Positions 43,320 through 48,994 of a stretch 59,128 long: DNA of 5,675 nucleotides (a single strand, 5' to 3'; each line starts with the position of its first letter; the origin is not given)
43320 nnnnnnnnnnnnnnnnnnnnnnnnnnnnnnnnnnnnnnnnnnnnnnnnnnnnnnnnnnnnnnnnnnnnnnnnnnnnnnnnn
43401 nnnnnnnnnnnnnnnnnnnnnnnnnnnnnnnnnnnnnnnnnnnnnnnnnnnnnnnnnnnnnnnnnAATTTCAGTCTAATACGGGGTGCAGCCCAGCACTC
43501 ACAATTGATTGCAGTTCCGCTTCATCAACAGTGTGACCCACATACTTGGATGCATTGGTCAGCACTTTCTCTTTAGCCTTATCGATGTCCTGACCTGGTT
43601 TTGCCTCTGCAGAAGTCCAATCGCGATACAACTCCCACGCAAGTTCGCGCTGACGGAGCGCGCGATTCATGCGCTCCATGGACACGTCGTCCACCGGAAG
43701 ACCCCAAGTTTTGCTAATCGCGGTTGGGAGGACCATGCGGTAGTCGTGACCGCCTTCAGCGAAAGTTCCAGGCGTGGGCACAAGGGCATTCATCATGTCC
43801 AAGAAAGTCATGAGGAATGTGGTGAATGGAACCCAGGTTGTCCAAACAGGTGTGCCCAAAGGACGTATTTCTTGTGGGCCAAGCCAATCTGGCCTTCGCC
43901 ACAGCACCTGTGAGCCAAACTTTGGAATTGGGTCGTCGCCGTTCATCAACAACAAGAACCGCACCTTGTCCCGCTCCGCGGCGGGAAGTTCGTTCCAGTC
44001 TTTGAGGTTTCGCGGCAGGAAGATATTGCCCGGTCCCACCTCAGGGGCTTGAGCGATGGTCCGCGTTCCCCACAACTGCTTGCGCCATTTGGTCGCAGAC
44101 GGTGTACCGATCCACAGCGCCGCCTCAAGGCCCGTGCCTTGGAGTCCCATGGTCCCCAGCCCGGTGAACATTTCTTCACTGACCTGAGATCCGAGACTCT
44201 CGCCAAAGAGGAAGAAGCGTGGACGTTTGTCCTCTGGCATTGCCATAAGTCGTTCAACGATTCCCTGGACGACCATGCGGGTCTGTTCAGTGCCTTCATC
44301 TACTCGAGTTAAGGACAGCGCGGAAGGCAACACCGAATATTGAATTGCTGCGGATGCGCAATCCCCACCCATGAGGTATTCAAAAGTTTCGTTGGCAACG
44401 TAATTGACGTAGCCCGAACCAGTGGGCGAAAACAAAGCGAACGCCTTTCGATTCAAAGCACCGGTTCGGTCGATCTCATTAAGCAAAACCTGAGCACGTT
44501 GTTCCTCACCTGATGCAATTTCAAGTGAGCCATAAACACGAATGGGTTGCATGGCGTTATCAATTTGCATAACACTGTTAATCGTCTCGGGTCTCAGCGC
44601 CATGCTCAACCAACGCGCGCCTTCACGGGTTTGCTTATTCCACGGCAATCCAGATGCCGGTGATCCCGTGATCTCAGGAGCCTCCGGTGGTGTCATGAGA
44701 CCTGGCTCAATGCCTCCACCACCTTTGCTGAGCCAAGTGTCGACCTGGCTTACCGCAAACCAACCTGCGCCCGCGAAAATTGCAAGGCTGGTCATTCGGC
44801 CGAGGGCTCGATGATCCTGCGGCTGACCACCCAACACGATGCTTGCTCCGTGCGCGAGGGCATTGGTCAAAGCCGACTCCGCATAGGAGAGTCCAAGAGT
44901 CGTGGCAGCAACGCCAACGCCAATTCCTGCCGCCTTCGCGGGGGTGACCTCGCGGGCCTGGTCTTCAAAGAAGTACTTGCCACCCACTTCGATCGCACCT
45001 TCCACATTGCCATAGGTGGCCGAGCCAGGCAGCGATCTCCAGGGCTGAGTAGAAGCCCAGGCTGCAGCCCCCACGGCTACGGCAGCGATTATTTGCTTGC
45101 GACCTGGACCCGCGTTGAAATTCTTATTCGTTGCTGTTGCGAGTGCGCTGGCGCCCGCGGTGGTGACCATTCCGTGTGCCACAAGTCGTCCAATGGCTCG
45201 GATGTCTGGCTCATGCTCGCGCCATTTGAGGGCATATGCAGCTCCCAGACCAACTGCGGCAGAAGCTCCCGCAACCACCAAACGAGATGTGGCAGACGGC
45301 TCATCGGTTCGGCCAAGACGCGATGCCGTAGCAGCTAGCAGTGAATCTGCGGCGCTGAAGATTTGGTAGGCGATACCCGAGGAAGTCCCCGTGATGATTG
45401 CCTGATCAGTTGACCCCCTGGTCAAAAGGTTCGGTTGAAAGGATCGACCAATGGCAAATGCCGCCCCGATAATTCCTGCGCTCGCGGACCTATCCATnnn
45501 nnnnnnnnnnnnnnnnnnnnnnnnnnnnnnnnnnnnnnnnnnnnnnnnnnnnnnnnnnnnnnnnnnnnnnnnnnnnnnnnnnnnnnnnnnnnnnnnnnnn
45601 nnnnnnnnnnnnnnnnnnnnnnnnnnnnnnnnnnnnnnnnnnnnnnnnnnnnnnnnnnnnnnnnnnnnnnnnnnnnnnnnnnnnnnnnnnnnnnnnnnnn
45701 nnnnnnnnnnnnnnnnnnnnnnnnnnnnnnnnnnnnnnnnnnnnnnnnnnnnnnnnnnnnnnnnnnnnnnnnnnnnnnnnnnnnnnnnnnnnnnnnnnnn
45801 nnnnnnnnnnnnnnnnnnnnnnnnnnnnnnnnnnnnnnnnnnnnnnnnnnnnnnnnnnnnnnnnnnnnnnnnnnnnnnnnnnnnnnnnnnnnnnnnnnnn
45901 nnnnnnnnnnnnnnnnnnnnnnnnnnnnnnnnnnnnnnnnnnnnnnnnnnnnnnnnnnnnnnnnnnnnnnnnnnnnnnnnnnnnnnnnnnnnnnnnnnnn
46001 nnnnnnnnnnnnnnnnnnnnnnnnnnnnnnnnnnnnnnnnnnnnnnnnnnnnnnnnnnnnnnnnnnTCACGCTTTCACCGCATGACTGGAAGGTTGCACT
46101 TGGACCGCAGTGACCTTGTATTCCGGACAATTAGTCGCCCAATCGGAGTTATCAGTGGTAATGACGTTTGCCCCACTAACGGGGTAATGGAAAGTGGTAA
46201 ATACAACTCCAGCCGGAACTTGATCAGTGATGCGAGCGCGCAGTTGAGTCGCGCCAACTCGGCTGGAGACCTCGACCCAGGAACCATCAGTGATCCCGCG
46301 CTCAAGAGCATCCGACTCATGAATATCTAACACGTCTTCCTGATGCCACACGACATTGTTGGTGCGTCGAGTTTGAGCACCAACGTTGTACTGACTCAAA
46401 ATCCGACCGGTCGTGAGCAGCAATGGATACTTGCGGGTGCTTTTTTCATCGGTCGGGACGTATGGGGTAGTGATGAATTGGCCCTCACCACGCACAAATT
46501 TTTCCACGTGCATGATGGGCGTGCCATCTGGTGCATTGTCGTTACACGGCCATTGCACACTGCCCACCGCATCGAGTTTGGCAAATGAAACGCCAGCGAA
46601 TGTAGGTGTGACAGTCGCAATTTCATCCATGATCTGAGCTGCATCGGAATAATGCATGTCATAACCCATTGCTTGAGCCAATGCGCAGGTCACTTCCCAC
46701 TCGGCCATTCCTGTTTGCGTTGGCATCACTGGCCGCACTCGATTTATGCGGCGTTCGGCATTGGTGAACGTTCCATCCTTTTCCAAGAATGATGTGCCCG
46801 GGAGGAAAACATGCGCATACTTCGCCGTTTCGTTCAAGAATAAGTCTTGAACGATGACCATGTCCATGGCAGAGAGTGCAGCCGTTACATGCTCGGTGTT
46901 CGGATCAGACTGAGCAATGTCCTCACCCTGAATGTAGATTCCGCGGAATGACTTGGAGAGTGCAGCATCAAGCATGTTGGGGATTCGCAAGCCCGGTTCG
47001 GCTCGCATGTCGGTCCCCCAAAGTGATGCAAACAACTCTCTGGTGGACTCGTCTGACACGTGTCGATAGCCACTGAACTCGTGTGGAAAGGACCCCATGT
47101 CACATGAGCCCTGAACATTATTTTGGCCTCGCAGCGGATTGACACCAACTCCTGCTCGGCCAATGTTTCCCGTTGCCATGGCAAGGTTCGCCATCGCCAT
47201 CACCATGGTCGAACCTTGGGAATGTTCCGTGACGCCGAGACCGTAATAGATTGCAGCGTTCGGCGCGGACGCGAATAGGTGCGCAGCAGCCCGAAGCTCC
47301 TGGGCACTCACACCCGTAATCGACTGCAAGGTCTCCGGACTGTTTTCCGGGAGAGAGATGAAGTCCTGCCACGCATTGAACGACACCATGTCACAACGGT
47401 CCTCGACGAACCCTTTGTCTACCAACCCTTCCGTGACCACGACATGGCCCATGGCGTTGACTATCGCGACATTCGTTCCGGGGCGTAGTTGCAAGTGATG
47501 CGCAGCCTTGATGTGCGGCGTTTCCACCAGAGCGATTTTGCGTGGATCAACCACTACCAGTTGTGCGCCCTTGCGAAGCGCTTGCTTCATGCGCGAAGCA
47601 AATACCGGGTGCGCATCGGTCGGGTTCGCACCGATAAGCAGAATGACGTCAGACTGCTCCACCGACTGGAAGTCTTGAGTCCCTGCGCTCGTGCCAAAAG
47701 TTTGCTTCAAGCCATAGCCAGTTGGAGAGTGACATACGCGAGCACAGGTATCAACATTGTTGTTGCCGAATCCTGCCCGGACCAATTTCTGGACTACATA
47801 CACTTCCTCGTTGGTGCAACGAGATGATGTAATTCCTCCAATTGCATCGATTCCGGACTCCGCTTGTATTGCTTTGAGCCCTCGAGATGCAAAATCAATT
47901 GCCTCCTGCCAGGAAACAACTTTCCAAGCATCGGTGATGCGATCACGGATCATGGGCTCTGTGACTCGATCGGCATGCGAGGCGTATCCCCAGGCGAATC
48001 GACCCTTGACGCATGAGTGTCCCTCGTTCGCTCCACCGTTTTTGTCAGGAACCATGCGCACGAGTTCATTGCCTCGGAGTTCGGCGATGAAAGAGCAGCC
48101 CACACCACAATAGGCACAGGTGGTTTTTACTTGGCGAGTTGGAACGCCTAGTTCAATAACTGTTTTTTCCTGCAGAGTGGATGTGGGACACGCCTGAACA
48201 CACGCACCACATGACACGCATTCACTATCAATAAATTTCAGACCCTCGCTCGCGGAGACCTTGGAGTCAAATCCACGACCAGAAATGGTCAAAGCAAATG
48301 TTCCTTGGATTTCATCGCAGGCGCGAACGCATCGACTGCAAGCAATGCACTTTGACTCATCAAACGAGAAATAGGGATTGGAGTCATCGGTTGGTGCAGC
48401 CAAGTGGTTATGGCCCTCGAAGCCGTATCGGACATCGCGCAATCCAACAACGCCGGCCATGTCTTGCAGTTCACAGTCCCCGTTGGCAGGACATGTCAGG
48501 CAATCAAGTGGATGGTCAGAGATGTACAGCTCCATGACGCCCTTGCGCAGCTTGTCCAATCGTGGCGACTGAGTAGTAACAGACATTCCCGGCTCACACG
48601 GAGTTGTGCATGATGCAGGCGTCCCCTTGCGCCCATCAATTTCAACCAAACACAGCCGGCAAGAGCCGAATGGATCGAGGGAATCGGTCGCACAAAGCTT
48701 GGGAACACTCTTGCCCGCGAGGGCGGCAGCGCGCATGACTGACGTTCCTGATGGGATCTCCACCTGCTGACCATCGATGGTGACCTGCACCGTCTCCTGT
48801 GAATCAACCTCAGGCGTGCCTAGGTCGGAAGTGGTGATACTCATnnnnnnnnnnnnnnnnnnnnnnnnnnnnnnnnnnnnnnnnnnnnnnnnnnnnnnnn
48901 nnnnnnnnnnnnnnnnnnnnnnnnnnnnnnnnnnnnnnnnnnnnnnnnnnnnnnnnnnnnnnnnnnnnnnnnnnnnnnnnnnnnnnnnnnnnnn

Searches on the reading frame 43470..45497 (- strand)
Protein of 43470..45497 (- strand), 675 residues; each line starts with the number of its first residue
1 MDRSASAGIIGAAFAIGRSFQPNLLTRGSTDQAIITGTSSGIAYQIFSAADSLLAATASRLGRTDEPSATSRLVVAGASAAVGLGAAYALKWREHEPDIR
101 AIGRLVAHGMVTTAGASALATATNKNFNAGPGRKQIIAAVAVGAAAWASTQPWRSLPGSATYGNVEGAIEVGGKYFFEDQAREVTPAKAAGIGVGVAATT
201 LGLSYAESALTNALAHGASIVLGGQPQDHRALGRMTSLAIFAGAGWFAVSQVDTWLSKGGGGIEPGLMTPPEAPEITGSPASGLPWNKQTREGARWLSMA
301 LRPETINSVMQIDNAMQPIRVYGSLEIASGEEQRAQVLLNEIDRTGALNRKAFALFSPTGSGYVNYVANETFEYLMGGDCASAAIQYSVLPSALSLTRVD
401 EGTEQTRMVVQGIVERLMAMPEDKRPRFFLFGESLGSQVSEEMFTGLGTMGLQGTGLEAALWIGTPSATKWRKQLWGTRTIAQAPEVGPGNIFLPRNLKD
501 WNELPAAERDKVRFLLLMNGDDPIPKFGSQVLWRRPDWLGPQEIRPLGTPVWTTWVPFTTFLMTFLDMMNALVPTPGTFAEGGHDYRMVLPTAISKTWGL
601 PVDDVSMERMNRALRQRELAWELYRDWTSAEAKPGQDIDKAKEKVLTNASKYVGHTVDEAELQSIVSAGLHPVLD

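Call 7: search_protein_families(library=pfam, proteins=[window:43470-45497:-], max_evalue=0.001)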
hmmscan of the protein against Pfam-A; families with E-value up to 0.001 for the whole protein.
window:43470-45497:- (675 aa): 1 family
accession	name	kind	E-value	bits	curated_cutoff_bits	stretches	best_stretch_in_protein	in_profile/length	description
PF10081.15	Abhydrolase_9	-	4.6e-57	193.7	26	1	319-588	1-265/288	Alpha/beta-hydrolase family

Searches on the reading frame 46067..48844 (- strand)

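Call 7: search_protein_families(library=pfam, proteins=[window:46067-48844:-], max_evalue=0.001)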
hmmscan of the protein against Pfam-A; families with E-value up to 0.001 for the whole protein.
window:46067-48844:- (925 aa): 14 families
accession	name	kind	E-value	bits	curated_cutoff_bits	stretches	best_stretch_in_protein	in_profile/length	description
PF00384.28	Molybdopterin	-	1.6e-70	238.4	24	1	293-724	1-352/353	Molybdopterin oxidoreductase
PF01568.27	Molydop_binding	-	1.5e-28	99.4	26.8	1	808-913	1-110/110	Molydopterin dinucleotide binding domain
PF13510.11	Fer2_4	-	2e-24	85.9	22.8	1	17-93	2-81/82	2Fe-2S iron-sulfur cluster binding domain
PF10588.14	NADH-G_4Fe-4S_3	-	1.6e-16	59.9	27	1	100-139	1-40/40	NADH-ubiquinone oxidoreductase-G iron-sulfur binding region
PF04879.21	Molybdop_Fe4S4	-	3.3e-16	59.4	22.7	1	238-288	3-53/55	Molybdopterin oxidoreductase Fe4S4 domain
PF12838.12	Fer4_7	-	9e-09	36.1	27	1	165-221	1-50/52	4Fe-4S dicluster domain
PF00037.32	Fer4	-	2.9e-07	30.5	21.1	1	204-222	3-21/24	4Fe-4S binding domain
PF22117.2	Fer4_Nqo3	-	5.7e-07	30.1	27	1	157-224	2-66/67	NADH-quinone oxidoreductase subunit 3, ferredoxin-like domain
PF14697.11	Fer4_21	-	1.4e-06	28.7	35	1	162-221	4-53/59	4Fe-4S dicluster domain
PF13183.11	Fer4_8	-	4e-05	24.5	27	1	164-221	3-66/68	4Fe-4S dicluster domain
PF12797.12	Fer4_2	-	5.1e-05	23.4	24.5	1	204-221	4-22/22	4Fe-4S binding domain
PF12837.12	Fer4_6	-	6.2e-05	23.2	25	1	160-177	3-20/24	4Fe-4S binding domain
PF13187.11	Fer4_9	-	0.00014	22.2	27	1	165-222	1-50/52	4Fe-4S dicluster domain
PF13237.11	Fer4_10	-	0.00014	22.1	25.5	1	161-220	4-53/53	4Fe-4S dicluster domain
